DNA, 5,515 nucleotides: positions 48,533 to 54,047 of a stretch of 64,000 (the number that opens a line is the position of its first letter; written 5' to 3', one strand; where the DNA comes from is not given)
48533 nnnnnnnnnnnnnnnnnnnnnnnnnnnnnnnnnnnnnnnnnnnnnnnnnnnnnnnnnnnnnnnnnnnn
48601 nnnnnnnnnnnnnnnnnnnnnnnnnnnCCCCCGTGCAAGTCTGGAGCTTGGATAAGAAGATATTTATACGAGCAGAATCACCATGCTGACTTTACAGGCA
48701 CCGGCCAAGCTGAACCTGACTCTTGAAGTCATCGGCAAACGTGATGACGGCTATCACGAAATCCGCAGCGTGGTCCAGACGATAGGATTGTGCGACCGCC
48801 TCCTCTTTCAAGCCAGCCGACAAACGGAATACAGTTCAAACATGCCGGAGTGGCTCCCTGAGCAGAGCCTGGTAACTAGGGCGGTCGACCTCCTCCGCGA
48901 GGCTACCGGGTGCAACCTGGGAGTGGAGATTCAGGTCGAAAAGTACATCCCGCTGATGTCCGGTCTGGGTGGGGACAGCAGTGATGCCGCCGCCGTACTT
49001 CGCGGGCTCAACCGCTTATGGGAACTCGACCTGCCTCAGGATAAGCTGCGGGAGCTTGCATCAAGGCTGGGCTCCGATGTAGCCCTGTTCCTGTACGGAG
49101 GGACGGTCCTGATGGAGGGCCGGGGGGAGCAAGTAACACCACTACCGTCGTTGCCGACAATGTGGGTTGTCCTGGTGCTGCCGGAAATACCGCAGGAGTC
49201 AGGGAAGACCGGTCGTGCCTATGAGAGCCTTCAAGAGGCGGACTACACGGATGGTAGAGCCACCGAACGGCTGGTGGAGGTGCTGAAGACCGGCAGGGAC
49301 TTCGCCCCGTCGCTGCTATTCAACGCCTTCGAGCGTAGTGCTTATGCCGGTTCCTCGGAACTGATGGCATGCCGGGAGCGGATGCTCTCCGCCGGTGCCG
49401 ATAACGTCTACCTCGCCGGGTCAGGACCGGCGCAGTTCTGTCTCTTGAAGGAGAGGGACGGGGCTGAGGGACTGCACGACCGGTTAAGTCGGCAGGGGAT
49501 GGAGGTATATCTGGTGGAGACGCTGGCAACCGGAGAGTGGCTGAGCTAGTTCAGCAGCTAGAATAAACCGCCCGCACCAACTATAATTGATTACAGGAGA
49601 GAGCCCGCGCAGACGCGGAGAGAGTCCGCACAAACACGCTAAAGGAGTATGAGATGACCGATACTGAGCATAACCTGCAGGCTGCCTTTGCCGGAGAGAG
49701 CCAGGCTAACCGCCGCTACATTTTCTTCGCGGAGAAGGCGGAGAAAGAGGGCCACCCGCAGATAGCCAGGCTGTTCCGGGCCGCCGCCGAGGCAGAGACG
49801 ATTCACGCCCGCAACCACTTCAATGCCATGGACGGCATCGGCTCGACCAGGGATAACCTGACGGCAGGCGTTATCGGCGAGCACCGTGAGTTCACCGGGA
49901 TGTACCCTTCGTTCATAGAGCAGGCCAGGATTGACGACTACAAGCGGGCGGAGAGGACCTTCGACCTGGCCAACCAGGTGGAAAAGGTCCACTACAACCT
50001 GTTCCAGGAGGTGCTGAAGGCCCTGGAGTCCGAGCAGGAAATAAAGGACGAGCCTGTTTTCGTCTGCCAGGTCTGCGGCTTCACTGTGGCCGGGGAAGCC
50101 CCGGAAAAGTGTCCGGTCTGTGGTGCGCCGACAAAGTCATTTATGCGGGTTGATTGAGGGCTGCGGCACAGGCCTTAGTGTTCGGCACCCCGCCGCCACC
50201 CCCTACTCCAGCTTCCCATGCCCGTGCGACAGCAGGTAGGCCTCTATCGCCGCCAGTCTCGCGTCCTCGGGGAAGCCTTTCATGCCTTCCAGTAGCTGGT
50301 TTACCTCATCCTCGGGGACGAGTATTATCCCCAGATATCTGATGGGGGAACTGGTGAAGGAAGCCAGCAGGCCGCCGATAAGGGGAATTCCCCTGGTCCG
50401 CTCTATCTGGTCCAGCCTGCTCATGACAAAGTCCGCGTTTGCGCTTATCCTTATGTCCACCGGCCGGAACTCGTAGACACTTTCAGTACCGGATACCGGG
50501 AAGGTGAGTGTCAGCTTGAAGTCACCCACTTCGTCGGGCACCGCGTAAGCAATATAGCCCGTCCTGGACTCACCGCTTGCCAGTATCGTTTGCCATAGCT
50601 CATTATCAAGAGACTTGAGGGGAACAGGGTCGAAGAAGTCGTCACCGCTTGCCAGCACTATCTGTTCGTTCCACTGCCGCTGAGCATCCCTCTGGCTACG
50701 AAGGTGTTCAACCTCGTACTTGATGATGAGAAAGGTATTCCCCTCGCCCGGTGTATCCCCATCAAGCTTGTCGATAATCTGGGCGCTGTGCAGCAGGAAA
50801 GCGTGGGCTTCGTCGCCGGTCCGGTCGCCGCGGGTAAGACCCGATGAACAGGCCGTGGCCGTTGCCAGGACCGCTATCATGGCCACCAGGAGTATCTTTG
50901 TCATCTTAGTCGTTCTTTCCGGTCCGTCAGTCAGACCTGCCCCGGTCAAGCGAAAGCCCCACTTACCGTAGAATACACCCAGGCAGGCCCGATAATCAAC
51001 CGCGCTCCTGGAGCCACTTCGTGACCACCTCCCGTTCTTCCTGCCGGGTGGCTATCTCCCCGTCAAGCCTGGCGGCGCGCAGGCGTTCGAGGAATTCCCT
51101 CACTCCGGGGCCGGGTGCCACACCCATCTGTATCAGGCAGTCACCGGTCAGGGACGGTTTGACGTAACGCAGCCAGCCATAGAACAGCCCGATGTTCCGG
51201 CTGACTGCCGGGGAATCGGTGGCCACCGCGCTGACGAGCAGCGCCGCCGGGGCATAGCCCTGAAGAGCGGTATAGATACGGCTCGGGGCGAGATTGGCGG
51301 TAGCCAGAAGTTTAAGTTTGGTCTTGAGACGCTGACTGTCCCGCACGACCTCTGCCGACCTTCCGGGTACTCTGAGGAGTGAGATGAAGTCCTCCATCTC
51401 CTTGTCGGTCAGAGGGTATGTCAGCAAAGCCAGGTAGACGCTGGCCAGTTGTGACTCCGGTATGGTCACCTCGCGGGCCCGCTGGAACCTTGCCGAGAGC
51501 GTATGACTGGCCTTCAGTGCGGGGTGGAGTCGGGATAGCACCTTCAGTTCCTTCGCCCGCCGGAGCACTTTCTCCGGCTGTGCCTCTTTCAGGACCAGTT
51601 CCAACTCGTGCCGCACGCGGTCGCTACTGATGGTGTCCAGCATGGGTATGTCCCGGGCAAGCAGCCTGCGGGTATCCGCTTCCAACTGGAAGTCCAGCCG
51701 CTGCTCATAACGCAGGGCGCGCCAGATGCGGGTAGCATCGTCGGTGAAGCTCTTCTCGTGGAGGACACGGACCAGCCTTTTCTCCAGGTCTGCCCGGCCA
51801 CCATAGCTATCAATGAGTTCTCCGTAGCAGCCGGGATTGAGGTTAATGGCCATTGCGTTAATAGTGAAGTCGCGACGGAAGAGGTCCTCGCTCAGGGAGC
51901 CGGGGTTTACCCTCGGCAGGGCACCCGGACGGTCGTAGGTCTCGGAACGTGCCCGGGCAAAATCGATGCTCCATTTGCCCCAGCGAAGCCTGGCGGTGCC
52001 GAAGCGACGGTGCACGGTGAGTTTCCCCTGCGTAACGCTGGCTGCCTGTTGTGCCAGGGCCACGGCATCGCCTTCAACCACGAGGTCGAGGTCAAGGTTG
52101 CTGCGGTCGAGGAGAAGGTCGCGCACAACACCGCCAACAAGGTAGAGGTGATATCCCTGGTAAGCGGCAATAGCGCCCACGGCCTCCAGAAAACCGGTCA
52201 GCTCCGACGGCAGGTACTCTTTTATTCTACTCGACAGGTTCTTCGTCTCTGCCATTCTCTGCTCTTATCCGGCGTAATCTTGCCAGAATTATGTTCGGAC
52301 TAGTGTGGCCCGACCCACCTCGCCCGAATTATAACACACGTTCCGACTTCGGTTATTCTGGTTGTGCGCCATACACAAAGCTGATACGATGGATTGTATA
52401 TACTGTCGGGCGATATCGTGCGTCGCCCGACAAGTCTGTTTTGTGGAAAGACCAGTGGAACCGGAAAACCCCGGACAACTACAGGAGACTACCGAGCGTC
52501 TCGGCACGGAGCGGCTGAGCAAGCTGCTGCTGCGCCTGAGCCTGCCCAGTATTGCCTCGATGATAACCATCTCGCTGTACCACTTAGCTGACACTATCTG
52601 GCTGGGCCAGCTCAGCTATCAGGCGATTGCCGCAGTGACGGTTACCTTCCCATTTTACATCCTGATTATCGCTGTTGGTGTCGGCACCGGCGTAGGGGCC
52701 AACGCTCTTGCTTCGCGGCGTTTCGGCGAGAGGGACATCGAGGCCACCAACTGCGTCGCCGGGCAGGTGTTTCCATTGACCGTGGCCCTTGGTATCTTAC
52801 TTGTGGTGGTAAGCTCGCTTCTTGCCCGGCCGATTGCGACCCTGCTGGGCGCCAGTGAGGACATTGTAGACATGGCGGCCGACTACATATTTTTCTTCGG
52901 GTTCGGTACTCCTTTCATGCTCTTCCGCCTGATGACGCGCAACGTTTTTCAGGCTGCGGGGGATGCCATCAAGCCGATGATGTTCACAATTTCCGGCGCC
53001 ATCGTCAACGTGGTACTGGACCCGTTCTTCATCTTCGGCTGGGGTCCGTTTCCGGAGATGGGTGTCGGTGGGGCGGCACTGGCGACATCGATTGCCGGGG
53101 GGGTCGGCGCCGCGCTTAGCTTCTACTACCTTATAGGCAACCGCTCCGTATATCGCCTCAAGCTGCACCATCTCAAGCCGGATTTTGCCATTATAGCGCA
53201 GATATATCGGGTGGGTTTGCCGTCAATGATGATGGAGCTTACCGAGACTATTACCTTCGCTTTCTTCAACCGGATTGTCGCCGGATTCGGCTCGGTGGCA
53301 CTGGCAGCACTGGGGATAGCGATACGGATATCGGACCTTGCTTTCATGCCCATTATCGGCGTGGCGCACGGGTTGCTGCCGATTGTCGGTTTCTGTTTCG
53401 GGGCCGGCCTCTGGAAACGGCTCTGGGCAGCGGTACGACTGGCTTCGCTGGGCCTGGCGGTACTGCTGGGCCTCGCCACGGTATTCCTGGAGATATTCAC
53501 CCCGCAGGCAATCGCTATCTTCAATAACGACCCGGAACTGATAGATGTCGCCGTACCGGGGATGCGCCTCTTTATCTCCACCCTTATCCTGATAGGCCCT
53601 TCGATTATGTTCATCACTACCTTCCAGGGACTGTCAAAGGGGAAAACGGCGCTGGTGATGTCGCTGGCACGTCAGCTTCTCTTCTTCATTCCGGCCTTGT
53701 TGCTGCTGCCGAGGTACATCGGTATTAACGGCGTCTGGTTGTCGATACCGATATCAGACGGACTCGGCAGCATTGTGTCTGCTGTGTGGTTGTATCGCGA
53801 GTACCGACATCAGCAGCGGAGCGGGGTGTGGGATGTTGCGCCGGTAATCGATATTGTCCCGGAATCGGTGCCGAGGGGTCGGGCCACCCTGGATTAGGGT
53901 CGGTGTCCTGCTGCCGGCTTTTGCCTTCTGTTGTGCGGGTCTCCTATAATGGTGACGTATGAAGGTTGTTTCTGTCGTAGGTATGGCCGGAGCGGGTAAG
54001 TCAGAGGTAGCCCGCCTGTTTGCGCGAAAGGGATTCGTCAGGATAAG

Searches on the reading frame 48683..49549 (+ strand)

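Call 14: search_protein_families(library=pfam, max_evalue=0.00001, proteins=[window:48683-49549:+])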
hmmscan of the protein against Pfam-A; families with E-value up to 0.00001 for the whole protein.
window:48683-49549:+ (288 aa): 1 family
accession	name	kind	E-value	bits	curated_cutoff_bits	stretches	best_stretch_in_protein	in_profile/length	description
PF00288.32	GHMP_kinases_N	-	1.1e-17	64.4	22.3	1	63-140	2-87/87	GHMP kinases N terminal domain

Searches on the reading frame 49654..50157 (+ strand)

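Call 77: search_protein_families(library=pfam, max_evalue=0.001, proteins=[window:49654-50157:+])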
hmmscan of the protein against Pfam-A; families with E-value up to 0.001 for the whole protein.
window:49654-50157:+ (167 aa): 2 families
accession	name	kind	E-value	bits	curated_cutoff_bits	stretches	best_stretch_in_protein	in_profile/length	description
PF02915.23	Rubrerythrin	-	1e-23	84.6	22.8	1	7-120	2-136/137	Rubrerythrin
PF21349.2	RUBY_RBDX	-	2.8e-10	39.9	26.5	1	136-163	1-29/30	Rubrerythrin, rubredoxin-like domain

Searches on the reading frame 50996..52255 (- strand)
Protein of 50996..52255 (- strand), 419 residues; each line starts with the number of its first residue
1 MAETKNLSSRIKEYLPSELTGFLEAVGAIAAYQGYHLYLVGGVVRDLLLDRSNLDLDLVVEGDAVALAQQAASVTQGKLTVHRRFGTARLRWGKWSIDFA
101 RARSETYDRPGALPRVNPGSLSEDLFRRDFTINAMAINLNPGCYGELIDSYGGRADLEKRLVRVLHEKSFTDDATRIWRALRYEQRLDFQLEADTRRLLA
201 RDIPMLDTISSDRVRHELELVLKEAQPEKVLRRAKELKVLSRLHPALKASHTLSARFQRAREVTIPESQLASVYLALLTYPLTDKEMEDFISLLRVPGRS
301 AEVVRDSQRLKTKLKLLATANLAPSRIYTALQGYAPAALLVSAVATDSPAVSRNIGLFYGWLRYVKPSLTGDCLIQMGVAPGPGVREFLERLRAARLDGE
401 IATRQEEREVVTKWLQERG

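Call 14: search_protein_families(library=pfam, max_evalue=0.00001, proteins=[window:50996-52255:-])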
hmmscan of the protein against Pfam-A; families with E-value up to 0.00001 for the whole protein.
window:50996-52255:- (419 aa): 2 families
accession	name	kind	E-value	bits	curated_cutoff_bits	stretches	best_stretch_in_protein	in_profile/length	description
PF01743.26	PolyA_pol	-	2e-28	99.7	23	1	37-163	1-126/126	Poly A polymerase head domain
PF12627.12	PolyA_pol_RNAbd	-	2.2e-08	34.2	22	1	188-248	1-61/64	Probable RNA and SrmB- binding site of polymerase A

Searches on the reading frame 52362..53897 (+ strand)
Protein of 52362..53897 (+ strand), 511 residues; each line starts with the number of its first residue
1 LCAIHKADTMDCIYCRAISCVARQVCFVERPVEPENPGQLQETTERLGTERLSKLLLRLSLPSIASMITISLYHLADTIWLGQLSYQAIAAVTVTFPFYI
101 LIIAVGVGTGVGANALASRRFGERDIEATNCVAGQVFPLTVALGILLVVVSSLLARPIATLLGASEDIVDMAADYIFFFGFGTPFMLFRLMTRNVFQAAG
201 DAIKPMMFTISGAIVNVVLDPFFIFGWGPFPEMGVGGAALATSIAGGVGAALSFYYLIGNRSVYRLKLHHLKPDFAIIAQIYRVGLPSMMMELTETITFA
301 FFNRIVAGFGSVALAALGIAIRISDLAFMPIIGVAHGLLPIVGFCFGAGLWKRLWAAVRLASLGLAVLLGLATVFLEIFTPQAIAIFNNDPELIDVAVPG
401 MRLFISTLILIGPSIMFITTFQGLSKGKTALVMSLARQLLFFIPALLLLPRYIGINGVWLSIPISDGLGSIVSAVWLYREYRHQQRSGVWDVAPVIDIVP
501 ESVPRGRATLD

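Call 14: search_protein_families(library=pfam, max_evalue=0.00001, proteins=[window:52362-53897:+])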
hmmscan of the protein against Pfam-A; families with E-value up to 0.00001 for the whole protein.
window:52362-53897:+ (511 aa): 1 family
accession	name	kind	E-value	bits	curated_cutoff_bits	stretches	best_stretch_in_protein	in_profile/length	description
PF01554.23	MatE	-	4e-50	170.1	24.9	2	62-221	1-160/161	MatE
